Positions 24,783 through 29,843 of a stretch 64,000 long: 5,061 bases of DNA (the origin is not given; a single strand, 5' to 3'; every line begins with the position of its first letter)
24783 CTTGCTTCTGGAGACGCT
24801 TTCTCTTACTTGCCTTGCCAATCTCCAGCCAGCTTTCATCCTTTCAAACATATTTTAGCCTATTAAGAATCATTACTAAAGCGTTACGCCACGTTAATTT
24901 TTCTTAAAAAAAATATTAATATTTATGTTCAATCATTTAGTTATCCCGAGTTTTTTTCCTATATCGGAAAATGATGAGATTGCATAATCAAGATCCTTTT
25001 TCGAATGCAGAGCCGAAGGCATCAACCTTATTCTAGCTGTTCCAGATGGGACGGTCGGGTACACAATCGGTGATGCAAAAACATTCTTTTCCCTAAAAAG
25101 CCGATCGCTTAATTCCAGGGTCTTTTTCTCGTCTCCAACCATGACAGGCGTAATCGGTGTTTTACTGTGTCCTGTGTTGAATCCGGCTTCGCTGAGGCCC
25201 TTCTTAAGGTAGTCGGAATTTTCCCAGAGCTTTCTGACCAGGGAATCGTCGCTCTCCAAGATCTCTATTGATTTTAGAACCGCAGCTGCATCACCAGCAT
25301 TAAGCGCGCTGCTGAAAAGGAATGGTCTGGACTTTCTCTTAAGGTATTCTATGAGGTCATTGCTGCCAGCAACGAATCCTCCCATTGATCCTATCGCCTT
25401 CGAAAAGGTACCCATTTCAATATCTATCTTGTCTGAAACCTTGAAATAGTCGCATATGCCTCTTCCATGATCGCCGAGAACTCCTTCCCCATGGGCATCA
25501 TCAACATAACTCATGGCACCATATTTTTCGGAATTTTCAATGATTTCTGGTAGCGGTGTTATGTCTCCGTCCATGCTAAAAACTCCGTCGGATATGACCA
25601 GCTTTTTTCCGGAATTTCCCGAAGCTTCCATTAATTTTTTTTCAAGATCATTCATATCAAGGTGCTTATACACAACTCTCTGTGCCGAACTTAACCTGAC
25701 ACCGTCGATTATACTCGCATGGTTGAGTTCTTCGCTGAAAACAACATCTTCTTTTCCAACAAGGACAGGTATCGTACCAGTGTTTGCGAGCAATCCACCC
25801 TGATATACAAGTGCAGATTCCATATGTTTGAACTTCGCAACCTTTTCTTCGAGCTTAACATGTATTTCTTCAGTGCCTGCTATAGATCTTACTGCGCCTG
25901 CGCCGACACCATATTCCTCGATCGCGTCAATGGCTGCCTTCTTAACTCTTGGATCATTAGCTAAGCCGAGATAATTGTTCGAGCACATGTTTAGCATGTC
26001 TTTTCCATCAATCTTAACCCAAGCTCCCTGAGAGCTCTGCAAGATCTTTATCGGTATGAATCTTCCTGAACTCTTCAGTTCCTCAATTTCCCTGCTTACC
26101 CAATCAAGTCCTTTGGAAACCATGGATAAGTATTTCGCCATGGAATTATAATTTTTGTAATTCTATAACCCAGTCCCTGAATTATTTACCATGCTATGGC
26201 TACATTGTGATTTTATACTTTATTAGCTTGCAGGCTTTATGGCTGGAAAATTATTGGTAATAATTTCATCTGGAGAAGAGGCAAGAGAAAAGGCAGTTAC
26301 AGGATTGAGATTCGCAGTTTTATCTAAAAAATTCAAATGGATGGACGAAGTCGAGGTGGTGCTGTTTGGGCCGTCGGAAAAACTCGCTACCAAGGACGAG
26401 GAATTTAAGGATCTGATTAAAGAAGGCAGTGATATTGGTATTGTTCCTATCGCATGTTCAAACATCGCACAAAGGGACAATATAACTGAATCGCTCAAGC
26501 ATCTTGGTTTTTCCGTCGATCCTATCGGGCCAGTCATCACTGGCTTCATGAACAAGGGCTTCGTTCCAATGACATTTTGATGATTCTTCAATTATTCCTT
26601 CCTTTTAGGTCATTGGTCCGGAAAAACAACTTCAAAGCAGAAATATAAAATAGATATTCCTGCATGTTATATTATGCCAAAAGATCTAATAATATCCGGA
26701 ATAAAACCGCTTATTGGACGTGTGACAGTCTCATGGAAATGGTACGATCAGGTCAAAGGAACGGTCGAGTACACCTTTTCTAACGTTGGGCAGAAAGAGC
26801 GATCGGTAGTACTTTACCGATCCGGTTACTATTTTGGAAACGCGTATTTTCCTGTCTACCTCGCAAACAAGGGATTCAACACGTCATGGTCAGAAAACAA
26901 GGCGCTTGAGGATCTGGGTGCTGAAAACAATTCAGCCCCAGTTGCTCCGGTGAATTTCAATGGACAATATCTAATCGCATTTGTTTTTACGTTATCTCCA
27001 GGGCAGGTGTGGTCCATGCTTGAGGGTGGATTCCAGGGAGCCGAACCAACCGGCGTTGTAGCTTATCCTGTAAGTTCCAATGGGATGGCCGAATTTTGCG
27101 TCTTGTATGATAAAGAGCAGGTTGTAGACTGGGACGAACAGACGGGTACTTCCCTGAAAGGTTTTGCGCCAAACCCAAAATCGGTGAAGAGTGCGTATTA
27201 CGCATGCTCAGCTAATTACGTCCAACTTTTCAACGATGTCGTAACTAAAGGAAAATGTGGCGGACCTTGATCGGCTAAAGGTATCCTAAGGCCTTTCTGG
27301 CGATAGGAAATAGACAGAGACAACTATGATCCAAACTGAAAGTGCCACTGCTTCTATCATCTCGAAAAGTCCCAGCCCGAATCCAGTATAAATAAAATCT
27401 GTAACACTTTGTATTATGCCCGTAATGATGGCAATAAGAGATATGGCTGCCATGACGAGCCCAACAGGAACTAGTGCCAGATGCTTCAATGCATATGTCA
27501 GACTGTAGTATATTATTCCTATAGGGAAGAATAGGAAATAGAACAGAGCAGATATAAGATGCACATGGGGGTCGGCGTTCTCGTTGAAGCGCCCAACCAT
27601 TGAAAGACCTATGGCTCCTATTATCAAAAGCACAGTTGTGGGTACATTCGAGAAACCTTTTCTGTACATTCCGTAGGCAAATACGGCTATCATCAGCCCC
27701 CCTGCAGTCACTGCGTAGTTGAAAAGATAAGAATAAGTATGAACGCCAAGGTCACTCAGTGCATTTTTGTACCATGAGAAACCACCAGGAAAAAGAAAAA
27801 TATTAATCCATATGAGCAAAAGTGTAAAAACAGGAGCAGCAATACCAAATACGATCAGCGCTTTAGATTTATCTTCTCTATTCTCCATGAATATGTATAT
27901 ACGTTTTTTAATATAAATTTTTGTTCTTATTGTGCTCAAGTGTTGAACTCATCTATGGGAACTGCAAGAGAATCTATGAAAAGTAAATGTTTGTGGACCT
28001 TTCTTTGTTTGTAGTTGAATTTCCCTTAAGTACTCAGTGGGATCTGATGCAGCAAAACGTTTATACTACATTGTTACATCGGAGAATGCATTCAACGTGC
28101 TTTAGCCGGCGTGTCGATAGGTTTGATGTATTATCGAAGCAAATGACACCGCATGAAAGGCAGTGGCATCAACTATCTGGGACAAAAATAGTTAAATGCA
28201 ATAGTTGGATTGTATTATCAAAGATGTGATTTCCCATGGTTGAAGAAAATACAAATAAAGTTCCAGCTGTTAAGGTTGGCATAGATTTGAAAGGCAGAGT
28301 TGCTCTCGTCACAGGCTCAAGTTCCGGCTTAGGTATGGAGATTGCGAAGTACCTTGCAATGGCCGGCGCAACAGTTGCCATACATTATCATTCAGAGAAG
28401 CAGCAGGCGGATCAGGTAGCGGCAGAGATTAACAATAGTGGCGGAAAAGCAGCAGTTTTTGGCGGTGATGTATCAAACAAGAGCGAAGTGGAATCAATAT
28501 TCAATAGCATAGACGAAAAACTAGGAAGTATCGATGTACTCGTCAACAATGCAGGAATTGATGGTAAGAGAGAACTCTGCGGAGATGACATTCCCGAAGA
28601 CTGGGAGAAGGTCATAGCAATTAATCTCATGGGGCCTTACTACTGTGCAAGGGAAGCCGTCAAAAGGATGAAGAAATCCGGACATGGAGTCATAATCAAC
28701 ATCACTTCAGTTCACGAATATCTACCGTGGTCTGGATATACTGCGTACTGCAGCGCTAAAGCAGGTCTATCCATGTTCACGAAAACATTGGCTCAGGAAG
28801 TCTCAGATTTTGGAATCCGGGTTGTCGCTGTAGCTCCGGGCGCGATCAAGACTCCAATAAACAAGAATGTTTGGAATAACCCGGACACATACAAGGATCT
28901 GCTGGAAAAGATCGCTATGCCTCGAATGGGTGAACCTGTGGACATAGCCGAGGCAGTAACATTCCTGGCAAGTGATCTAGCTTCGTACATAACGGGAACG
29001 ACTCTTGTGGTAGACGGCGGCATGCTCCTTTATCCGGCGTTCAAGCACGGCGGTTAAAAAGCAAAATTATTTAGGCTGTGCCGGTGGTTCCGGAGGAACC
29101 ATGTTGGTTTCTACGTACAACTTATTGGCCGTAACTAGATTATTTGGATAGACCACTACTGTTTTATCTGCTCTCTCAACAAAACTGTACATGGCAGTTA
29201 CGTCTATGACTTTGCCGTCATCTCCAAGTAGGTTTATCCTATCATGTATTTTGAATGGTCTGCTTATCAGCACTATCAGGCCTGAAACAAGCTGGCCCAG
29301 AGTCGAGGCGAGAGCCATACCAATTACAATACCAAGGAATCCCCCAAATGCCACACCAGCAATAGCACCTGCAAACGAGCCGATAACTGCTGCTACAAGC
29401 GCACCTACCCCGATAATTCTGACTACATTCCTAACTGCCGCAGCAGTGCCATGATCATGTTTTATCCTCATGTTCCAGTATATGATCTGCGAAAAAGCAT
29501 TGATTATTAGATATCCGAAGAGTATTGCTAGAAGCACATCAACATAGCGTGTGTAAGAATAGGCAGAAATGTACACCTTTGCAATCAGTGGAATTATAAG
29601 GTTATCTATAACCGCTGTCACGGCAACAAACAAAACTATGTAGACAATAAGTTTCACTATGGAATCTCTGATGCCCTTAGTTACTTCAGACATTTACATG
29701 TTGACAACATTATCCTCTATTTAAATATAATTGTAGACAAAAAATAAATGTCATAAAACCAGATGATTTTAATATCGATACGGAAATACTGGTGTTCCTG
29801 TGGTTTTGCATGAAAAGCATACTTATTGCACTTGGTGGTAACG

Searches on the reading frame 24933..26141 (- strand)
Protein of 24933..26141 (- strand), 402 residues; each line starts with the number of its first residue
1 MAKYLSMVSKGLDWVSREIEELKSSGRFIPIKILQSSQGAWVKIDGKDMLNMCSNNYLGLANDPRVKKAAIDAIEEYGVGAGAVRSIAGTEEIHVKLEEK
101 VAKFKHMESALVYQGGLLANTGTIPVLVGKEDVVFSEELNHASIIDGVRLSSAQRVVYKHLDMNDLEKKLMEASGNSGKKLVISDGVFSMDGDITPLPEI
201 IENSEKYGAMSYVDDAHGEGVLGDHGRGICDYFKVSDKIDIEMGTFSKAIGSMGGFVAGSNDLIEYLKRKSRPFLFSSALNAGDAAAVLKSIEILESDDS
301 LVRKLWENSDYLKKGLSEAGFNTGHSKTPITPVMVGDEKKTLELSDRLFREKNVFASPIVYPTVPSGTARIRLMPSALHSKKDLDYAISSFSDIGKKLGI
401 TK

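Call 41: search_protein_families(library=pfam, proteins=[window:24933-26141:-], max_evalue=0.0001)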
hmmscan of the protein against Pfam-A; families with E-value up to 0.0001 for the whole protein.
window:24933-26141:- (402 aa): 1 family
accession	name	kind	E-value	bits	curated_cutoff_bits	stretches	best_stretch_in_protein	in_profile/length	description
PF00155.27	Aminotran_1_2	-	4.5e-61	207.5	19.7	1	47-390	1-360/361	Aminotransferase class I and II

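Call 62: search_protein_families(library=ncbifam, proteins=[window:24933-26141:-], max_evalue=1e-10)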
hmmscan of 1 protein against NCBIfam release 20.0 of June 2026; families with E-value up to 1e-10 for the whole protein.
window:24933-26141:- (402 aa): 11 families
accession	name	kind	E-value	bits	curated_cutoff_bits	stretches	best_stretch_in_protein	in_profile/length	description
TIGR01825.1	gly_Cac_T_rel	subfamily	2.6e-166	553.1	535.4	1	17-400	3-384/385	BioF/Kbl family PLP-dependent acyltransferase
NF005394.0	PRK06939.1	equivalog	9.7e-153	508.6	460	1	10-400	4-396/397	glycine C-acetyltransferase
TIGR00858.1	bioF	equivalog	6.6e-126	419.9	426.45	1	33-390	7-363/365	8-amino-7-oxononanoate synthase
NF047600.1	SerpalmtaseCFB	equivalog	1.5e-117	392.6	640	1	18-400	14-394/395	serine palmitoyltransferase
TIGR01822.1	2am3keto_CoA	equivalog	3.4e-116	388.4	493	1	15-400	5-392/393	glycine C-acetyltransferase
TIGR01821.1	5aminolev_synth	equivalog_domain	2.6e-94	316.4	338.55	1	41-400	38-399/402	5-aminolevulinate synthase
NF047599.1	SerpalmtaseBetaP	equivalog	1.6e-91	306.9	500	1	32-398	30-393/394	serine palmitoyltransferase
NF047603.1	SerpalmtaseAlphaP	equivalog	1.2e-70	238.2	670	1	41-400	39-398/399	serine palmitoyltransferase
NF005526.0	PRK07179.1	equivalog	1.8e-61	208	428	1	45-398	52-399/407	alpha-hydroxyketone-type quorum-sensing autoinducer synthase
NF005697.0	PRK07505.1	subfamily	3.7e-49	167.4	342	1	32-397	33-401/405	hypothetical protein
NF004608.1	PRK05937.1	equivalog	9.2e-36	123.4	399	1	78-318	40-281/366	8-amino-7-oxononanoate synthase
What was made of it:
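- On Complete methionine salvage pathway (MTA to Met): The only class I/II aminotransferase-fold ORF in the window (24933-26141) is a Kbl/BioF acyltransferase (TIGR01825 at 553 bits, call 62), not a transaminase.
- Tried and rejected: It is a Kbl/BioF-family acyltransferase (call 62).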

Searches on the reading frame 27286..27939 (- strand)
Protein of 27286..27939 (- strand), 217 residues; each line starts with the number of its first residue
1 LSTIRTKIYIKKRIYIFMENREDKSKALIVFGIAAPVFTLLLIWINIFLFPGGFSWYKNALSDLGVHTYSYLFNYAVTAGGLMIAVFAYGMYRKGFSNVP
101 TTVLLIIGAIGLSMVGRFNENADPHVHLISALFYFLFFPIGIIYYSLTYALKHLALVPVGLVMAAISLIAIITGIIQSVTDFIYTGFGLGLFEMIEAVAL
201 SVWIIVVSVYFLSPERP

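Call 41: search_protein_families(library=pfam, proteins=[window:27286-27939:-], max_evalue=0.0001)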
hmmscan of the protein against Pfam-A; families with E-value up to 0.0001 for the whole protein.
window:27286-27939:- (217 aa): 1 family
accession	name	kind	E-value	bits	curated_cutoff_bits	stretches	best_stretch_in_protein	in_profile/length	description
PF06197.19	DUF998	-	3.9e-20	72.7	30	1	33-209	1-183/184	Protein of unknown function (DUF998)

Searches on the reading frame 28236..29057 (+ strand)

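Call 41: search_protein_families(library=pfam, proteins=[window:28236-29057:+], max_evalue=0.0001)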
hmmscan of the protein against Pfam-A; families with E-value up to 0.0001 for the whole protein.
window:28236-29057:+ (273 aa): 4 families
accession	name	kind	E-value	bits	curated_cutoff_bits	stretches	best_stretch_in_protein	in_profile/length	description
PF13561.12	adh_short_C2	-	3.5e-66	223.6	27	1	29-263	5-235/236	Enoyl-(Acyl carrier protein) reductase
PF00106.31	adh_short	-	1.2e-56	191.7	26.6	1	21-214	1-192/195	short chain dehydrogenase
PF08659.16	KR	-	2.5e-11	44.3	22.6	1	23-204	3-178/180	KR domain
PF23441.1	SDR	-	6.1e-10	39.4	27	1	22-265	9-257/258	SDR-like rossmann domain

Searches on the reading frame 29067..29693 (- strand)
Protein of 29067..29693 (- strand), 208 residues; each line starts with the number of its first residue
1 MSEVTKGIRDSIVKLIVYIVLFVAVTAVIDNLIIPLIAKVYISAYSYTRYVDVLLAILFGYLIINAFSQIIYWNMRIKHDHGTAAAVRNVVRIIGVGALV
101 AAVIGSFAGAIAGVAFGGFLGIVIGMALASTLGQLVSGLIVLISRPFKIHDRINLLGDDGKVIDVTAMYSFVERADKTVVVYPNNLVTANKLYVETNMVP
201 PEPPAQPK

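Call 41: search_protein_families(library=pfam, proteins=[window:29067-29693:-], max_evalue=0.0001)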
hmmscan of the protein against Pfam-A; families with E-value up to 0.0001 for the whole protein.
window:29067-29693:- (208 aa): 1 family
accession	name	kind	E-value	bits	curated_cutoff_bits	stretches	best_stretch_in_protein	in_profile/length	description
PF00924.24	MS_channel_2nd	-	3.8e-09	37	20.2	1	132-190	3-61/68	Mechanosensitive ion channel, beta-domain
